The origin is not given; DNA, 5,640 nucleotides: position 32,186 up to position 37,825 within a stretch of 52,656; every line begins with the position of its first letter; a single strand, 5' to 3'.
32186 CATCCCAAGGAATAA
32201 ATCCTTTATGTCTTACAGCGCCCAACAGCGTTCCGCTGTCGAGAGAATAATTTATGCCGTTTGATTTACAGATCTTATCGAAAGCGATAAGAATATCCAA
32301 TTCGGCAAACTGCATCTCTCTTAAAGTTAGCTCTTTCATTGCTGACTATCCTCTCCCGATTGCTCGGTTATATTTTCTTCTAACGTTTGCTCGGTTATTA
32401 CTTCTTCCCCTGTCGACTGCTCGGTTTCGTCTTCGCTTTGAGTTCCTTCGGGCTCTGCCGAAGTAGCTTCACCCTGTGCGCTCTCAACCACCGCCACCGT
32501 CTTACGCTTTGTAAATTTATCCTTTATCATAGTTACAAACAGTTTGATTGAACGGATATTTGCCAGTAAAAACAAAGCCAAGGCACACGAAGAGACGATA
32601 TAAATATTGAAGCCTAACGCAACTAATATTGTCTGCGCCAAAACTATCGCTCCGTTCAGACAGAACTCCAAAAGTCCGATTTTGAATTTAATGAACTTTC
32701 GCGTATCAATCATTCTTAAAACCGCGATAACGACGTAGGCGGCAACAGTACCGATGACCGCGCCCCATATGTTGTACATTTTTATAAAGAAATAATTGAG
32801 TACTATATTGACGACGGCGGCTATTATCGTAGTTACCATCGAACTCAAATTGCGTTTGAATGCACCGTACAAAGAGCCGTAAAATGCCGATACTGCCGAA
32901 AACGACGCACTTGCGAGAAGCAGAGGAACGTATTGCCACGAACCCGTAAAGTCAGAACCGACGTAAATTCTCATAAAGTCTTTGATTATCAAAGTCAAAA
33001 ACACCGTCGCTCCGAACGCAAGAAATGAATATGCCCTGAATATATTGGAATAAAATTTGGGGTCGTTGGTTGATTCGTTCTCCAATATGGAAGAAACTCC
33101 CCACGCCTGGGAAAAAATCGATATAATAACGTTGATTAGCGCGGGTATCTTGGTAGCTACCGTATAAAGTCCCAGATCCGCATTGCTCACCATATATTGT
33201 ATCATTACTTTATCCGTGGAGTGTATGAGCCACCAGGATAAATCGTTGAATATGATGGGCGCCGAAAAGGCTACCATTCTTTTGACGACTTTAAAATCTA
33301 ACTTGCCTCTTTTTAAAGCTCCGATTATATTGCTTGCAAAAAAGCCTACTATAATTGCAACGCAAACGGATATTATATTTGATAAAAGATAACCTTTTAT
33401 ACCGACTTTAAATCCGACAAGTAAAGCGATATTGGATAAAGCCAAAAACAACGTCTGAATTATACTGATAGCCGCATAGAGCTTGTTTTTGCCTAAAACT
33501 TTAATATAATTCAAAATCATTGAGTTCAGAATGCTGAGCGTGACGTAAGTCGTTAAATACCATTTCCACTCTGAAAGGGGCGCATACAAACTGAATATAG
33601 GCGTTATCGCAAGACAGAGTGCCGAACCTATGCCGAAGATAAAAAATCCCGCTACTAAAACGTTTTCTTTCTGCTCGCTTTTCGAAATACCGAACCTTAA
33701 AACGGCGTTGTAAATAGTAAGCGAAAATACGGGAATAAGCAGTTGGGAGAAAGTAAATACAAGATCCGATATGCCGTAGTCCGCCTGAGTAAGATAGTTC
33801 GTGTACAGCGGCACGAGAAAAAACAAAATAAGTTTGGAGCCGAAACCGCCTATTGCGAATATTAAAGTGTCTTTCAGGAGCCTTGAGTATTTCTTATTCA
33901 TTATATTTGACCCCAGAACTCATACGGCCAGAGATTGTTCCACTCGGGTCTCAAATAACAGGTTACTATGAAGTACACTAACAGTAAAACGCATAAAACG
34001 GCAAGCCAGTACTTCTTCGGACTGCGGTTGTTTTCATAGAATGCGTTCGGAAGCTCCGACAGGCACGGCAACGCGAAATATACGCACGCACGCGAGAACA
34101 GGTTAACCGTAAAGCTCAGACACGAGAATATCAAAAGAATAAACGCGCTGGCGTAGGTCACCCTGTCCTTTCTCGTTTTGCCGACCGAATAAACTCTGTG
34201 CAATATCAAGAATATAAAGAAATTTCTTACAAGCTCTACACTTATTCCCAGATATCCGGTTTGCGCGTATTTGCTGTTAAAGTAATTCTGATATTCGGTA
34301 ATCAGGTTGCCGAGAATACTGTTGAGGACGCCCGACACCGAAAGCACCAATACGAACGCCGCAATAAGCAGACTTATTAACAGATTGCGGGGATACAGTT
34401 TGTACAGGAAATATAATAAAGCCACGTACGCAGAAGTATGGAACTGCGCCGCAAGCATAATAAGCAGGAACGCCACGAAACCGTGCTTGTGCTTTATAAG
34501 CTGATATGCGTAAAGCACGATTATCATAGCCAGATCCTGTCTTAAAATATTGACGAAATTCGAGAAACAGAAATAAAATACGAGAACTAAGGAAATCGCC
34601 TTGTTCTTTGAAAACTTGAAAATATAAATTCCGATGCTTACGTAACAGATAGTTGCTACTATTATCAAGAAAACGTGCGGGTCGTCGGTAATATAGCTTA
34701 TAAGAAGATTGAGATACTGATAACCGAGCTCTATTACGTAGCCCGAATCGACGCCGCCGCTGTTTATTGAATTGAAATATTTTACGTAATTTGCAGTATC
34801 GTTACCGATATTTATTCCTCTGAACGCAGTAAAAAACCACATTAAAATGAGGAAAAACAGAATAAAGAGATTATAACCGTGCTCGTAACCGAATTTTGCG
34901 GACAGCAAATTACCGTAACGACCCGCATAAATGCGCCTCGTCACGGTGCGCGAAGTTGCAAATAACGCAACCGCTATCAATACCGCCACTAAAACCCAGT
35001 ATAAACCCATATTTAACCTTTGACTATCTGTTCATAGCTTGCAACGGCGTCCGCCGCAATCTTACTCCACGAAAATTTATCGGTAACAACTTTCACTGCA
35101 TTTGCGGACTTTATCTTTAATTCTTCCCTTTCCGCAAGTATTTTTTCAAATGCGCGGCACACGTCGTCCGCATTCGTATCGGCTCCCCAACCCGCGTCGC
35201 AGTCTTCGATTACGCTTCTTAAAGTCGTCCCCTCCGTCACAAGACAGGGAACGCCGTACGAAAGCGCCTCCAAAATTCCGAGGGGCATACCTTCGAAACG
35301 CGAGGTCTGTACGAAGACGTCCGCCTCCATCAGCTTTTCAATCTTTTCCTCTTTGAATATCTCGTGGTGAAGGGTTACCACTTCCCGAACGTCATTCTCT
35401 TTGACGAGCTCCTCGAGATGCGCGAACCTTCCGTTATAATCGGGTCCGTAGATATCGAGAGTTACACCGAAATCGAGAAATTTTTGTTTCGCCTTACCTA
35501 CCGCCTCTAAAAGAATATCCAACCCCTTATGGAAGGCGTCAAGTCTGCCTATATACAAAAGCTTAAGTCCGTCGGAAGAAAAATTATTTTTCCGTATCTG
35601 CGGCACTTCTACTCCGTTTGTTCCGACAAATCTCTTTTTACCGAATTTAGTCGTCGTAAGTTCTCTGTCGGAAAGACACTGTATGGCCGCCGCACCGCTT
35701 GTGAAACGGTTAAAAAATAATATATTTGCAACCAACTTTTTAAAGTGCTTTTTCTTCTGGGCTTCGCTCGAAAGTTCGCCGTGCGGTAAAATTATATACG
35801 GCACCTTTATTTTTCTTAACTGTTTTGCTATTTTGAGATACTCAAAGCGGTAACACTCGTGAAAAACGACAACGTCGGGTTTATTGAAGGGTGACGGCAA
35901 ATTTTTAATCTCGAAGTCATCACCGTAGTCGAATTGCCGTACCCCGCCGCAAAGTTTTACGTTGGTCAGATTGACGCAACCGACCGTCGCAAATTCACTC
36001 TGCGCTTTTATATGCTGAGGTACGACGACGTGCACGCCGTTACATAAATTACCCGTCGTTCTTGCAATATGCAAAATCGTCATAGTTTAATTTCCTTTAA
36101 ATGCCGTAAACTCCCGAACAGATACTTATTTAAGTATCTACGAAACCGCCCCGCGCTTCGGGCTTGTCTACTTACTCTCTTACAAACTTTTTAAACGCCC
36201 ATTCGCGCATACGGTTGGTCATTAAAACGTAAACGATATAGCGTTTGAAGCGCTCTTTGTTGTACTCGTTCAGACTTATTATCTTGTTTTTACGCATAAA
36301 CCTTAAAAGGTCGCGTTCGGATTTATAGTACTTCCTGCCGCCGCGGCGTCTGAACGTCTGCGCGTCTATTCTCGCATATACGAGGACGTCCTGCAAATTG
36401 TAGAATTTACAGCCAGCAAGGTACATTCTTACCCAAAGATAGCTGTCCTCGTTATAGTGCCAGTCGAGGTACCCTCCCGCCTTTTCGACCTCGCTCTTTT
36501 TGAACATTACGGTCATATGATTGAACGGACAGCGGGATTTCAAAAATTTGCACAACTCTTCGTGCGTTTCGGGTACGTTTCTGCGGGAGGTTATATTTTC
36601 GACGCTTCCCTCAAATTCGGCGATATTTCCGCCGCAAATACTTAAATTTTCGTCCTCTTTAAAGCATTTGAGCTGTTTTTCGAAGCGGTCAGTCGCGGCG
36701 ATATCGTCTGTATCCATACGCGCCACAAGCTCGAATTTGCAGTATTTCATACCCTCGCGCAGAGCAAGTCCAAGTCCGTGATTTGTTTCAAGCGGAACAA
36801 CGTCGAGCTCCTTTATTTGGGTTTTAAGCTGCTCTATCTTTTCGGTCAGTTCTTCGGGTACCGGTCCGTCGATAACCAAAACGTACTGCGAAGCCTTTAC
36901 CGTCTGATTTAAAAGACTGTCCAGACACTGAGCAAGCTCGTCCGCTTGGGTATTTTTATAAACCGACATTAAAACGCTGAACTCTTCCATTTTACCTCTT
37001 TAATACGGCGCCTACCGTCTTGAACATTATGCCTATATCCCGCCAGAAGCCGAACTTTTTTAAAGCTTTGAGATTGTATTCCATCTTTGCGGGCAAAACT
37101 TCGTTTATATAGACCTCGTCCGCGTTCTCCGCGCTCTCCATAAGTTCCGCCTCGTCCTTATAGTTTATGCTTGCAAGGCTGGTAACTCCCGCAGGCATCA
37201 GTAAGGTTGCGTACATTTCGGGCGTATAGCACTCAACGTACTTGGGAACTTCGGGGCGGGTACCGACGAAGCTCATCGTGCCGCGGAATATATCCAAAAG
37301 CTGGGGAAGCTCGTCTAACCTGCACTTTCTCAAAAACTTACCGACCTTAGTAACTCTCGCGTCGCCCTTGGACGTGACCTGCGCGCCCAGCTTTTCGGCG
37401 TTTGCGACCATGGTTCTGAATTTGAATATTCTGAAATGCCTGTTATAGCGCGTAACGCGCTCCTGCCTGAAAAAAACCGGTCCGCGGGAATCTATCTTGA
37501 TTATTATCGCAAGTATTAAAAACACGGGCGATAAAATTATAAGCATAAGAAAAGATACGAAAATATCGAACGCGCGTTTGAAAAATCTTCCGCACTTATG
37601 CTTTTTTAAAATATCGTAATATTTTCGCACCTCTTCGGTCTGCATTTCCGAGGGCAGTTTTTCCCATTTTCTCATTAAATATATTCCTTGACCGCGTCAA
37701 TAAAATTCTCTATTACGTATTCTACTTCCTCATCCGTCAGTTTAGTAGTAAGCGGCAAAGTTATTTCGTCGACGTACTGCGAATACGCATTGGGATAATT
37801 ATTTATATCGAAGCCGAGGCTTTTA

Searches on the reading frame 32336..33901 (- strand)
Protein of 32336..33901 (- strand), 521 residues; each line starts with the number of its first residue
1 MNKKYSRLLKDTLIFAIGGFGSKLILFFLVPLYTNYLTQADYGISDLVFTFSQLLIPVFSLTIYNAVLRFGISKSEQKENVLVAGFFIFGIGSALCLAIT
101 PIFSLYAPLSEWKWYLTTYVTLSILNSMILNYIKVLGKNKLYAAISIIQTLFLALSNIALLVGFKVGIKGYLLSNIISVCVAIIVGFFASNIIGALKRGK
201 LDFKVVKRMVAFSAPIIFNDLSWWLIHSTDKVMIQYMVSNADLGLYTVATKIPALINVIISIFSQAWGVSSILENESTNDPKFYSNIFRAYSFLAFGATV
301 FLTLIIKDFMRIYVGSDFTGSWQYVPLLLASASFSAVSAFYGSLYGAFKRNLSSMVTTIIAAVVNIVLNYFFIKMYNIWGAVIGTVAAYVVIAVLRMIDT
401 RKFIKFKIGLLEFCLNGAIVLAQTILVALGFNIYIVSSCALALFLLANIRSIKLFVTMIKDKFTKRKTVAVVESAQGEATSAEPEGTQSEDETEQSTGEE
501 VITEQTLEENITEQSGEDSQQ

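Call 31: search_protein_families(library=pfam, proteins=[window:32336-33901:-], max_evalue=0.00001)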
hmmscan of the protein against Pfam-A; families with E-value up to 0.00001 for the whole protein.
window:32336-33901:- (521 aa): 2 families
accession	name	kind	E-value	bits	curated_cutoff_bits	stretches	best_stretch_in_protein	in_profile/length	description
PF01943.22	Polysacc_synt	-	7e-16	58.9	28.2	1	8-266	1-265/274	Polysaccharide biosynthesis protein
PF13440.11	Polysacc_synt_3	-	5.3e-10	39.5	23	1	37-320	6-290/293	Polysaccharide biosynthesis protein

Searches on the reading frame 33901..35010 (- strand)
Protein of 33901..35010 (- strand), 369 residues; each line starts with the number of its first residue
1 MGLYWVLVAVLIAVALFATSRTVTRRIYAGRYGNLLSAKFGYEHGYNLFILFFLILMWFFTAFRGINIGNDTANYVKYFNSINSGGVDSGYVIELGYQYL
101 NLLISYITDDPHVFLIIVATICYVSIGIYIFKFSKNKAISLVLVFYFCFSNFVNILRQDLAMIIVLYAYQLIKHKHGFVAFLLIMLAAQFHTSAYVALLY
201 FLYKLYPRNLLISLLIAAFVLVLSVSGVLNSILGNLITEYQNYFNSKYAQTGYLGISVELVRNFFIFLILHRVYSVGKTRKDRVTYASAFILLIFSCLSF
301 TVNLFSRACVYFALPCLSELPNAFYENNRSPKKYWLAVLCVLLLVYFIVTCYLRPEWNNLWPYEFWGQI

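Call 31: search_protein_families(library=pfam, proteins=[window:33901-35010:-], max_evalue=0.00001)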
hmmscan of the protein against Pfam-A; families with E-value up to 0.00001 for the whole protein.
window:33901-35010:- (369 aa): 1 family
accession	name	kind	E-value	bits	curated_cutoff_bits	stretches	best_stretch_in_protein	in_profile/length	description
PF14897.12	EpsG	-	1.5e-43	149.6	30.1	1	48-365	2-326/326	EpsG family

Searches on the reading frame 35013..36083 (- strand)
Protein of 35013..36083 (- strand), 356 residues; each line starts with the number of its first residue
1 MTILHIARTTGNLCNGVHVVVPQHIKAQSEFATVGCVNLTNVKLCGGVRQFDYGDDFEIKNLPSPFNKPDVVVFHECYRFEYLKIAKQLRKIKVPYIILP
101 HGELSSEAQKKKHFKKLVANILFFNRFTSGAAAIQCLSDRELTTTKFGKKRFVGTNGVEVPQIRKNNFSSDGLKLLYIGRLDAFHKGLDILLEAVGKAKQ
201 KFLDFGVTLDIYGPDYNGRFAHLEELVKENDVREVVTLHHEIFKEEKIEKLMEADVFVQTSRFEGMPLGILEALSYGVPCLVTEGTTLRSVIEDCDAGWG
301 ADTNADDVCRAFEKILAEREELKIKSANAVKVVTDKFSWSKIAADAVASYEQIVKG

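Call 31: search_protein_families(library=pfam, proteins=[window:35013-36083:-], max_evalue=0.00001)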
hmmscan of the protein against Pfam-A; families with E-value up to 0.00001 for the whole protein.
window:35013-36083:- (356 aa): 3 families
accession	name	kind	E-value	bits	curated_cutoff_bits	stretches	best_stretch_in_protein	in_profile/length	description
PF00534.26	Glycos_transf_1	-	5.6e-22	78.5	26.4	1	163-328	6-168/172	Glycosyl transferases group 1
PF13692.12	Glyco_trans_1_4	-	7.3e-21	75.4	27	1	174-317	3-141/142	Glycosyl transferases group 1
PF20706.3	GT4-conflict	-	5.4e-14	52.4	26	1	167-344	193-383/385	Family 4 Glycosyltransferase in conflict systems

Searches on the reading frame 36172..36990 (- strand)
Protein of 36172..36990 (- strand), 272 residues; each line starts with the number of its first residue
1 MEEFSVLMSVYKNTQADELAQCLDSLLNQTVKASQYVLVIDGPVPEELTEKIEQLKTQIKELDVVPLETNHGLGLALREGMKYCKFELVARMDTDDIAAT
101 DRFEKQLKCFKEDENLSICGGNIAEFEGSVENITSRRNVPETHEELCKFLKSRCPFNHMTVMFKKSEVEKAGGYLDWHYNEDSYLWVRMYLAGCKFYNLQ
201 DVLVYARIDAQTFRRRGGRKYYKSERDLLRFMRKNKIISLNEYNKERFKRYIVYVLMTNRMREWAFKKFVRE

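Call 31: search_protein_families(library=pfam, proteins=[window:36172-36990:-], max_evalue=0.00001)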
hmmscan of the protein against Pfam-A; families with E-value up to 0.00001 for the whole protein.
window:36172-36990:- (272 aa): 2 families
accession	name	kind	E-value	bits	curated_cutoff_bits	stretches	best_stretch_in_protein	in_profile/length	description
PF00535.33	Glycos_transf_2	-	1.3e-21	77.6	23.3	1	5-165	1-162/168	Glycosyl transferase family 2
PF10111.15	Glyco_tranf_2_2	-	2.8e-06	27.5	27.3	1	24-109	17-105/276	Glycosyltransferase like family 2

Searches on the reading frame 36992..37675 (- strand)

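Call 31: search_protein_families(library=pfam, proteins=[window:36992-37675:-], max_evalue=0.00001)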
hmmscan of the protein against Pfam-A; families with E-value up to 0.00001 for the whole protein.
window:36992-37675:- (227 aa): 1 family
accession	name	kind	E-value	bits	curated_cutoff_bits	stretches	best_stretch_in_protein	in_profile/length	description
PF02397.22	Bac_transf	-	1.6e-59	200.9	27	1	33-226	1-179/179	Bacterial sugar transferase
